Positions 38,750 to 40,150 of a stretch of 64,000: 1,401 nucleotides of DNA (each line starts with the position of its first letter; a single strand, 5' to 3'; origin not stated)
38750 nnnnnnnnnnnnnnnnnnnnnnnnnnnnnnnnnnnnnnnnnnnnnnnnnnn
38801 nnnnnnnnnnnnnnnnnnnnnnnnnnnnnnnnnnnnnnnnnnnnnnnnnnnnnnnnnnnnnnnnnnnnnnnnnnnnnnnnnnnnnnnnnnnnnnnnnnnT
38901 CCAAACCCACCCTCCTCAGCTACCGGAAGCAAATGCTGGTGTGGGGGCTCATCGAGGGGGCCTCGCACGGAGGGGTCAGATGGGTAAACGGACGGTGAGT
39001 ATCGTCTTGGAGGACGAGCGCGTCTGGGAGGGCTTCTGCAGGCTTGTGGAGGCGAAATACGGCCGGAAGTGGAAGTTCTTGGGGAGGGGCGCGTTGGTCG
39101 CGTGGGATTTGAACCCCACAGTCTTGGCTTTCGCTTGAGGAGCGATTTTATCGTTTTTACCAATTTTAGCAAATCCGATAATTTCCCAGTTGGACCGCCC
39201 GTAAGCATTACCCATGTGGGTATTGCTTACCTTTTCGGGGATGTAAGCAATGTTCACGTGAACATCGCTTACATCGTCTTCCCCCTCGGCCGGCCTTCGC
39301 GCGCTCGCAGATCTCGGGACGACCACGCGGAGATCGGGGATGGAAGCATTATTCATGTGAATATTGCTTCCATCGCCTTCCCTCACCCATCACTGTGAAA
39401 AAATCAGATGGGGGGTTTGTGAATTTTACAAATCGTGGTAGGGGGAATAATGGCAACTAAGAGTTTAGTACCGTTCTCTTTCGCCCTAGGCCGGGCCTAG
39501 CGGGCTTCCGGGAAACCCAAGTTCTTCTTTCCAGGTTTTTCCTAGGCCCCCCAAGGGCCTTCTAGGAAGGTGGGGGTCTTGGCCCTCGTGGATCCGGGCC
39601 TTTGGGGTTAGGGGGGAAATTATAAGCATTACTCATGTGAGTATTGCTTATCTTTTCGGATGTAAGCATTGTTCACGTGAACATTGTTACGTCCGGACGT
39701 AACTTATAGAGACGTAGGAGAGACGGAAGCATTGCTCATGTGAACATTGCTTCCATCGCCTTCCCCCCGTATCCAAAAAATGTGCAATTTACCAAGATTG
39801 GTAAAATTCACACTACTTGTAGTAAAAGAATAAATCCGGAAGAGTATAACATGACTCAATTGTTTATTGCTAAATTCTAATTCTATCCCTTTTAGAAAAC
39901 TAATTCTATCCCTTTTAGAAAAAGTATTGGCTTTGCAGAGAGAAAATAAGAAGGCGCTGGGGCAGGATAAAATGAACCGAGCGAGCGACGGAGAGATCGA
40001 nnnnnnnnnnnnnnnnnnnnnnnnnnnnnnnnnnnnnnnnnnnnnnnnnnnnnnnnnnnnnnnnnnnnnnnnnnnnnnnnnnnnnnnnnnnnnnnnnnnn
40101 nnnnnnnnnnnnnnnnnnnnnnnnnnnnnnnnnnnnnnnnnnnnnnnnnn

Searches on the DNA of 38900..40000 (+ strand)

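Call 73: search_rna_families(source=L019, start=5400, end=5806, threshold=evalue, max_evalue=10, show_alignments=2)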
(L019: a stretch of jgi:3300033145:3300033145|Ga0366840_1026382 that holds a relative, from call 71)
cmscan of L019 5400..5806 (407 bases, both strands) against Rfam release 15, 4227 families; matches with E-value up to 10: 7.
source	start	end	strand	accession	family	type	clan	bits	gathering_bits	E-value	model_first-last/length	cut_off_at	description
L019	5635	5806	+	RF00885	MIR821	Gene; miRNA;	-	20.5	249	0.11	1-190/275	3'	MIR821 microRNA precursor family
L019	5720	5800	+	RF03642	MIR5743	Gene; miRNA;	-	19.7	111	0.4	1-81/81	no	MIR5743 microRNA precursor family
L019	5707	5749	+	RF03872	MIR6426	Gene; miRNA;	-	16.9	96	1.3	21-64/84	no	MIR6426 microRNA precursor family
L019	5576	5597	-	RF00005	tRNA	Gene; tRNA;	CL00001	15.8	29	1.7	43-63/71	no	tRNA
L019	5525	5556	+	RF01898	mir-363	Gene; miRNA;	CL00110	14.1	58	2.5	23-58/80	no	mir-363 microRNA precursor family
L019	5576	5592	+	RF04351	Plastid-psbl-rps4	Cis-reg;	-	13.9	68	4.4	9-25/53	no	Plastid-psbl-rps4 3UTR RNA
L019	5486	5561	+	RF02694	RalA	Gene; sRNA;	-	13.2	170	1.8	1-179/179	no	RalR antitoxin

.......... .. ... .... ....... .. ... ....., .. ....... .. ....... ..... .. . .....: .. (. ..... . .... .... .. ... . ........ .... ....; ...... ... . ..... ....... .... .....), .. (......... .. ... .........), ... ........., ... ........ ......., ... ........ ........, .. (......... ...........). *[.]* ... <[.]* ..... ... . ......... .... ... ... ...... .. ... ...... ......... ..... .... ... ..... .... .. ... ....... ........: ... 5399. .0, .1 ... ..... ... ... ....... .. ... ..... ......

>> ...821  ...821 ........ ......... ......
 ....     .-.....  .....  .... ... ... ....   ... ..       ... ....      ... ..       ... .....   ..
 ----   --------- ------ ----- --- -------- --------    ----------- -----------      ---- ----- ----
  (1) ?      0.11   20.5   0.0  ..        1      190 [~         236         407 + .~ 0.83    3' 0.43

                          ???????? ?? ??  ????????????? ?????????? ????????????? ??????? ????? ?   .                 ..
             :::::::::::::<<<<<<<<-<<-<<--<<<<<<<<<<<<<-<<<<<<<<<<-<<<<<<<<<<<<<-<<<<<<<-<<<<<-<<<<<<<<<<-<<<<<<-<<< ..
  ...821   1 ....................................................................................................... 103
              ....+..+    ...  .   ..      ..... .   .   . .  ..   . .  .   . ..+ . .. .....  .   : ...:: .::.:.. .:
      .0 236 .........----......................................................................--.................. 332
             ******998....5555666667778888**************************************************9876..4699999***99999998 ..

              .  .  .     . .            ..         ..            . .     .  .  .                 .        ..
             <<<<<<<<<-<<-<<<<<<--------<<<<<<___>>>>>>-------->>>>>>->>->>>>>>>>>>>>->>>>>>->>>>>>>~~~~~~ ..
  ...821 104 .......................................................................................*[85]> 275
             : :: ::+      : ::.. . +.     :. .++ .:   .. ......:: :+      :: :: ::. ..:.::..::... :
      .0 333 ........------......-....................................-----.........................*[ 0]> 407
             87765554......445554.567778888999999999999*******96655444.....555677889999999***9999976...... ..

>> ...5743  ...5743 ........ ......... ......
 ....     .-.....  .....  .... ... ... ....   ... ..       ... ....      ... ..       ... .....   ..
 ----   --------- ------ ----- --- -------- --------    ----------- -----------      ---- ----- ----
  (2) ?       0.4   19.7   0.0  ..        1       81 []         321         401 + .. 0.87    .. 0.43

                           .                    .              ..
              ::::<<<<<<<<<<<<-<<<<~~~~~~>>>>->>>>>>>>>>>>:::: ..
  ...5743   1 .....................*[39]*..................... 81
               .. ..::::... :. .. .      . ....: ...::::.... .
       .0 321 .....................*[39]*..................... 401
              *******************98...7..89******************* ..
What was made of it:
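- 39100..39125 (-): tRNA 3' fragment (T-arm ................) inside the element, fused to the end of the 52-aa ORF. The L019 copy matches tRNA model positions 43-63 at 15.8 bits, E = 1.7 (call 73).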

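Call 74: search_rna_families(source=window, start=38900, end=40000, threshold=evalue, max_evalue=10, show_alignments=2)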
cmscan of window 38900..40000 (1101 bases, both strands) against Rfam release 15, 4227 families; matches with E-value up to 10: 8.
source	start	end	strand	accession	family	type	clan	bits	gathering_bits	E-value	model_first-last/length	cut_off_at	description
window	39602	39672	+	RF00722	mir-451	Gene; miRNA;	-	20.2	66.5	0.19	1-71/71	no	mir-451 microRNA precursor family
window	39668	39748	+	RF03642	MIR5743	Gene; miRNA;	-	19.7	111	1.1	1-81/81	no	MIR5743 microRNA precursor family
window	39655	39697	+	RF03872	MIR6426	Gene; miRNA;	-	16.9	96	3.6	21-64/84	no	MIR6426 microRNA precursor family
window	39861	39948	+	RF00528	snoMe28S-Gm1083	Gene; snRNA; snoRNA; CD-box;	-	16.5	48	8.2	1-89/89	no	Small nucleolar RNA Me28S-Gm1083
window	39466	39569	-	RF02958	drum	Gene; sRNA;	-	15.6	43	4.7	1-112/112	no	drum RNA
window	39659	39758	+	RF00885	MIR821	Gene; miRNA;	-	14.4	249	6.8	83-194/275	no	MIR821 microRNA precursor family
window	39763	39935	-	RF03533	SQ1002_RNA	Gene; sRNA;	-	12.7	128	7.2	1-237/237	no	Clostridioides difficile sRNA SQ1002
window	39582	39655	+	RF02763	IsrM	Gene; sRNA;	-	9.4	376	6.6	1-329/329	no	IsrM sRNA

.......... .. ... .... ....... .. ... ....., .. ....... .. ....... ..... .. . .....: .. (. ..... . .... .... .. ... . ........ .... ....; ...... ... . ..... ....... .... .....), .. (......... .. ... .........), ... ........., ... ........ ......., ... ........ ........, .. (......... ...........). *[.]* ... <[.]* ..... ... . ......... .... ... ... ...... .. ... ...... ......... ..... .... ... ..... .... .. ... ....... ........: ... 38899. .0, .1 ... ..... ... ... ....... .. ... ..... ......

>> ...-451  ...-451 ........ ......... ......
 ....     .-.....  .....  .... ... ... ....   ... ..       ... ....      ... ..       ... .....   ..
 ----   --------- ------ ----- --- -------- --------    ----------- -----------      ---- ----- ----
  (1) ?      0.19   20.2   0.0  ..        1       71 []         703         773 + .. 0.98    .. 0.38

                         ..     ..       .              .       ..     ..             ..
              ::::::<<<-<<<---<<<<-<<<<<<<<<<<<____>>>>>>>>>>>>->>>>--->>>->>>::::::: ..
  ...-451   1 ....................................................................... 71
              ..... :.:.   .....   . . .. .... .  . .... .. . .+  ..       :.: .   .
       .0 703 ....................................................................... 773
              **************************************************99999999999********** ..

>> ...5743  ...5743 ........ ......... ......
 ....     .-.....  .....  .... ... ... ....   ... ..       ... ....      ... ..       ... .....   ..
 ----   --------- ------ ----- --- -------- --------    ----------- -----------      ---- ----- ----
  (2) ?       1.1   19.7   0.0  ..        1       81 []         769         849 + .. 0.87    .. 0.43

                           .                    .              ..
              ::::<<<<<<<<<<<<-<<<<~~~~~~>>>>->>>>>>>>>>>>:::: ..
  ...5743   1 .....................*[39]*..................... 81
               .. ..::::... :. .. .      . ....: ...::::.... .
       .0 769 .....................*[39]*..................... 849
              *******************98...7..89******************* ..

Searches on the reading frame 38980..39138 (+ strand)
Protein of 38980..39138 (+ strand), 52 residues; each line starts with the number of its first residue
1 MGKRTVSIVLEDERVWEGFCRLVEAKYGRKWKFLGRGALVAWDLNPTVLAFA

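Call 31: search_protein_families(library=phrogs, proteins=[window:38980-39138:+], max_evalue=0.01)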
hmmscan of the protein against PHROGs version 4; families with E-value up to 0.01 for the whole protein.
window:38980-39138:+ (52 aa): 0 families

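Call 54: search_protein_families(library=pfam, proteins=[window:38980-39135:+], max_evalue=10)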
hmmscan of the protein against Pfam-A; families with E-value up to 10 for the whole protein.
seq(52 aa): 0 families

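Call 69: find_encoding_contigs(protein=window:38980-39138:+, flank=6000, max_places=10)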
Protein window:38980-39138:+ (52 aa): 2 contigs read that carry it; 1 place shown.
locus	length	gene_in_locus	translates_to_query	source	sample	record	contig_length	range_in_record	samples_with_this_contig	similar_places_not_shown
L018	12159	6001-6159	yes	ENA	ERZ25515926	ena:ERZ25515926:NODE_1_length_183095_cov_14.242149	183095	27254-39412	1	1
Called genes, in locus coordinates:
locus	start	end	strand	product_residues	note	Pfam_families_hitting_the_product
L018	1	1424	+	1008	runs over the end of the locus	PF20473:MmeI_Mtase, PF07669:Eco57I, PF02384:N6_Mtase (weak), PF22837:M_Eco57I_C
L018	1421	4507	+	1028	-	PF13091:PLDc_2, PF00270:DEAD (weak), PF04851:ResIII, PF20720:nSTAND3 (faint), PF00176:SNF2-rel_dom (weak), PF00271:Helicase_C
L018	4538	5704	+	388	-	PF04473:DUF553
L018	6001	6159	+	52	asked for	-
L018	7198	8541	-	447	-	-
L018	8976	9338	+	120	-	-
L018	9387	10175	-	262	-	PF01012:ETF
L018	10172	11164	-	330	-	PF01012:ETF, PF00766:ETF_alpha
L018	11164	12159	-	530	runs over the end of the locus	PF01565:FAD_binding_4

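Call 70: find_homologous_proteins(query=window:38980-39138:+, max_evalue=10)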
Query window:38980-39138:+ (52 aa): 1 proteins with E <= 10 among 1 candidates.
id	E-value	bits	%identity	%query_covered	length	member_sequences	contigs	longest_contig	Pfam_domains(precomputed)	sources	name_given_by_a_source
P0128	1.1e-19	86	100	79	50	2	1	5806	-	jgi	-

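Call 71: find_encoding_contigs(protein=P0128, flank=6000, max_places=10)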
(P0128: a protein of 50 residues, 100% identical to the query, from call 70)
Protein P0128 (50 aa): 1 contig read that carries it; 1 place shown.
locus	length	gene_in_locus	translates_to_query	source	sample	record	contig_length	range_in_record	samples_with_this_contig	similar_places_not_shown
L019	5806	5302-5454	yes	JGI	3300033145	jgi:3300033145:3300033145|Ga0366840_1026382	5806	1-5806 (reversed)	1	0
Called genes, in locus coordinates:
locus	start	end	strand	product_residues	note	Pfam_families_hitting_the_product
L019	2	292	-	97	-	?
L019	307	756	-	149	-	PF03750:Csm2_III-A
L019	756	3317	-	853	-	PF01966:HD, PF18211:Csm1_B, PF22335:Cas10-Cmr2_palm2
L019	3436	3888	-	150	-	-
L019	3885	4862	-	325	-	PF02463:SMC_N (weak), PF11398:DUF2813 (faint), PF13175:AAA_15, PF13304:AAA_21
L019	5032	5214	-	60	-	-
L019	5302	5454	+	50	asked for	-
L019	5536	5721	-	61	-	-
